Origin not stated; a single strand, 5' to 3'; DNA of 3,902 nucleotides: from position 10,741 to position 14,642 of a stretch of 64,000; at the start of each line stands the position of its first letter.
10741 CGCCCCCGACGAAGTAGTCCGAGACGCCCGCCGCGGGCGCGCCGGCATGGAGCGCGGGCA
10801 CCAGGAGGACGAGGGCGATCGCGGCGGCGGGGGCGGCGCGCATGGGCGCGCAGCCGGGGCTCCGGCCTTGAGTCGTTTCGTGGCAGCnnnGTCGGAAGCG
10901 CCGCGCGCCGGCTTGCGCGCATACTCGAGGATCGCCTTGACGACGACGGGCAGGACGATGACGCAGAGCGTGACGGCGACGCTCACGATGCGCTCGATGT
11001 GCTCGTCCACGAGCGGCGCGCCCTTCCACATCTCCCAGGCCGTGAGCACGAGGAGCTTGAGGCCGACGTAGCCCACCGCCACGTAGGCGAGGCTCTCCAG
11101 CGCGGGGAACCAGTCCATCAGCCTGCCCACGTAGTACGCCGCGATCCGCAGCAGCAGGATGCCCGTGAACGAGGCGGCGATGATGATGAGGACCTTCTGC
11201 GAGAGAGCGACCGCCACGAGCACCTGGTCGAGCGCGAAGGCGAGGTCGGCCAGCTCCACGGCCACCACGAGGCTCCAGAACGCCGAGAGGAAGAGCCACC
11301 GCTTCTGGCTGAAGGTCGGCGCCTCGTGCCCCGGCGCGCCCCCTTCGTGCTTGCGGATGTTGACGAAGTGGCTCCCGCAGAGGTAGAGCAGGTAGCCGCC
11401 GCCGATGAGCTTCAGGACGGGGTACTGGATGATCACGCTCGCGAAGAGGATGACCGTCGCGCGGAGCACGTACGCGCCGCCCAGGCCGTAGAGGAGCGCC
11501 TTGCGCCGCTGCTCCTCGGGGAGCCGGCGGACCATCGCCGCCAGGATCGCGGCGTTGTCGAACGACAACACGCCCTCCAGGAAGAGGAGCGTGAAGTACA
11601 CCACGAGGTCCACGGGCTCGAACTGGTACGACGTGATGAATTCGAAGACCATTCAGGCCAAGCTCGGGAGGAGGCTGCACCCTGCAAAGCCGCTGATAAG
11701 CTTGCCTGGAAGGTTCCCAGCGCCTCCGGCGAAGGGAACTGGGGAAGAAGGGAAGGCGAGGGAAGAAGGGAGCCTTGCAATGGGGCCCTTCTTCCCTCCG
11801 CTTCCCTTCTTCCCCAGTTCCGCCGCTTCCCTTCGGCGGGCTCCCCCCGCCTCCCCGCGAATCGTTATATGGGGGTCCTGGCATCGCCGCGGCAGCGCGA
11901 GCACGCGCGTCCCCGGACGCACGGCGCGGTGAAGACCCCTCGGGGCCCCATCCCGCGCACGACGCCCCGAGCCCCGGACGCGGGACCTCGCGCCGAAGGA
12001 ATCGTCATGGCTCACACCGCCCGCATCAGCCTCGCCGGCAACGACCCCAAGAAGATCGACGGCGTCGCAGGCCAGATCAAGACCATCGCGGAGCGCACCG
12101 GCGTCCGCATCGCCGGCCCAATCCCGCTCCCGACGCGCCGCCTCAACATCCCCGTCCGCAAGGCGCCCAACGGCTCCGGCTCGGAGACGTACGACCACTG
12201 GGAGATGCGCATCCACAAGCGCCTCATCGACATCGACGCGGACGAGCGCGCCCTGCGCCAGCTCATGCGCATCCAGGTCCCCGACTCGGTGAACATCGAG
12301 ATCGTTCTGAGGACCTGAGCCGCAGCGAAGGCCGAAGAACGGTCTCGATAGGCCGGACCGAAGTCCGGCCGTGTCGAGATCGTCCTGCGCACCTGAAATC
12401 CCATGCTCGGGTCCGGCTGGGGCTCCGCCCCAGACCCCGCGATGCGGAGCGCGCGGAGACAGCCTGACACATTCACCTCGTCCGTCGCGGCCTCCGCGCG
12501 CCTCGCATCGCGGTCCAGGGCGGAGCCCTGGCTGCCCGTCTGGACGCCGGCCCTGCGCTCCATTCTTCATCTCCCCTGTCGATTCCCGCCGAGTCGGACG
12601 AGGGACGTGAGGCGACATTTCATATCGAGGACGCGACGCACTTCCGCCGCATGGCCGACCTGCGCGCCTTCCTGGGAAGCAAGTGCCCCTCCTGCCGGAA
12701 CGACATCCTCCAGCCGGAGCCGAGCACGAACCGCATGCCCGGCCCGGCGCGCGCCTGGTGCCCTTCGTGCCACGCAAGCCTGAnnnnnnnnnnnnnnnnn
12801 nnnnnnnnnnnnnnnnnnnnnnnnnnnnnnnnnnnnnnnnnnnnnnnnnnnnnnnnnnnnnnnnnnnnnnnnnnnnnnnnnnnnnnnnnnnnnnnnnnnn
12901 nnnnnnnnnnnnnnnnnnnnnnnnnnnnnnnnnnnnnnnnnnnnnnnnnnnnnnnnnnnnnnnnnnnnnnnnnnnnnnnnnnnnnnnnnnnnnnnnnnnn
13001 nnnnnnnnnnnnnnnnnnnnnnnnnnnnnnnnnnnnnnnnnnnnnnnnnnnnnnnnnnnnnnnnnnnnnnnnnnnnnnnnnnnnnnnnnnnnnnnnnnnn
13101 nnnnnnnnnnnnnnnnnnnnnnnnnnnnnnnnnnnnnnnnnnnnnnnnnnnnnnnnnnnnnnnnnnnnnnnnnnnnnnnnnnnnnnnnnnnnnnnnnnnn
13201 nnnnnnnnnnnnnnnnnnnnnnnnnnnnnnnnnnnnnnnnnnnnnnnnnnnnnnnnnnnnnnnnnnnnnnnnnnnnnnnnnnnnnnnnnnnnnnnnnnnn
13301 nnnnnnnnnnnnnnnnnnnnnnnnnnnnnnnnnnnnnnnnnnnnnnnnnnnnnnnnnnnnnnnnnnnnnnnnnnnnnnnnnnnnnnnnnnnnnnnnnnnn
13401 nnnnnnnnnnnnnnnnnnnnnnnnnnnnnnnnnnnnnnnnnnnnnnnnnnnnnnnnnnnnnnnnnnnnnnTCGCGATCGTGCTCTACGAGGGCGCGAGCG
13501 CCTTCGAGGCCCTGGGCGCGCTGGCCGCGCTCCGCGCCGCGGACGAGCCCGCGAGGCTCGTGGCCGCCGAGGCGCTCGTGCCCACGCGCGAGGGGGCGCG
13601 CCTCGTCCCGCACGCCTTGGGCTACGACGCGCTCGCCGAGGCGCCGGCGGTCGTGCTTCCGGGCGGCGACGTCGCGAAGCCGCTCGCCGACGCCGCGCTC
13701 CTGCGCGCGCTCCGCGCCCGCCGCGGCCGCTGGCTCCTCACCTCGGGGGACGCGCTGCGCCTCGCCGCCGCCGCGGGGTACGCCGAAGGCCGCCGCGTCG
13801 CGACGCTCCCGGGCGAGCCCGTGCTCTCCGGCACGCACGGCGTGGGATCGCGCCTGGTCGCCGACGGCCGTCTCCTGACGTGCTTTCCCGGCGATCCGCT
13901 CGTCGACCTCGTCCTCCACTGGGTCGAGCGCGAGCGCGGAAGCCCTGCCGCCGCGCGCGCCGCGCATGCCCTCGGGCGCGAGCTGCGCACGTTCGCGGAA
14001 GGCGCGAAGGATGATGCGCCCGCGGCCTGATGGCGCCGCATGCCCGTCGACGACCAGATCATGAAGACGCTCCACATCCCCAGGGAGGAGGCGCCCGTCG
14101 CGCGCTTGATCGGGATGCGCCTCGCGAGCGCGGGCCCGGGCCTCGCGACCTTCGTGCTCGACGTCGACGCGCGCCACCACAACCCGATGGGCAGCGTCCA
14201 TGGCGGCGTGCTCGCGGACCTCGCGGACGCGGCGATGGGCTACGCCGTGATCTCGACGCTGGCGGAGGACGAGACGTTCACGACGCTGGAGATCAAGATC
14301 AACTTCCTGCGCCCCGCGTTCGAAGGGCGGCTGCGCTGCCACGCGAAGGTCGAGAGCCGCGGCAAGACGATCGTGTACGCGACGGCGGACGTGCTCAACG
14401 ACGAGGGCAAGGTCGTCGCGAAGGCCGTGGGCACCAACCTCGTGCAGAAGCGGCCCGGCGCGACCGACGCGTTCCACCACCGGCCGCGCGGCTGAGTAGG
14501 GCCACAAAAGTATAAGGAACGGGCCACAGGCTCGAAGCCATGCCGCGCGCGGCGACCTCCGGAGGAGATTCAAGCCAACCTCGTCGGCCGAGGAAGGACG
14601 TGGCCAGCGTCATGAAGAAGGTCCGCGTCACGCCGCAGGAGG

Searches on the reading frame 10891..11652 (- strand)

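Call 75: search_protein_families(library=pfam, proteins=[window:10891-11652:-], max_evalue=0.0001)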
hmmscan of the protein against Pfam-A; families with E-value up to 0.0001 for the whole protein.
window:10891-11652:- (254 aa): 1 family
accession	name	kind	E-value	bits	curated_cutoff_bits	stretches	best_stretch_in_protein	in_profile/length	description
PF03741.22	TerC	-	1e-44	152.9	27.8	1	20-202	1-176/178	Integral membrane protein TerC family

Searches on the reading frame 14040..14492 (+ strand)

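Call 75: search_protein_families(library=pfam, proteins=[window:14040-14492:+], max_evalue=0.0001)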
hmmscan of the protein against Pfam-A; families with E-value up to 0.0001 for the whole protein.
window:14040-14492:+ (151 aa): 3 families
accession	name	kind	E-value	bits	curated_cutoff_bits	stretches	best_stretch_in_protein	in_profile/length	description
PF03061.28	4HBT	-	9.2e-19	68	20.6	1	50-127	1-79/79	Thioesterase superfamily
PF14539.12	DUF4442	-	1.2e-10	42.1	25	1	18-130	13-127/132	Domain of unknown function (DUF4442)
PF13622.12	4HBT_3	-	5.7e-08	33.3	24.3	1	47-132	5-81/83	Acyl-CoA thioesterase N-terminal domain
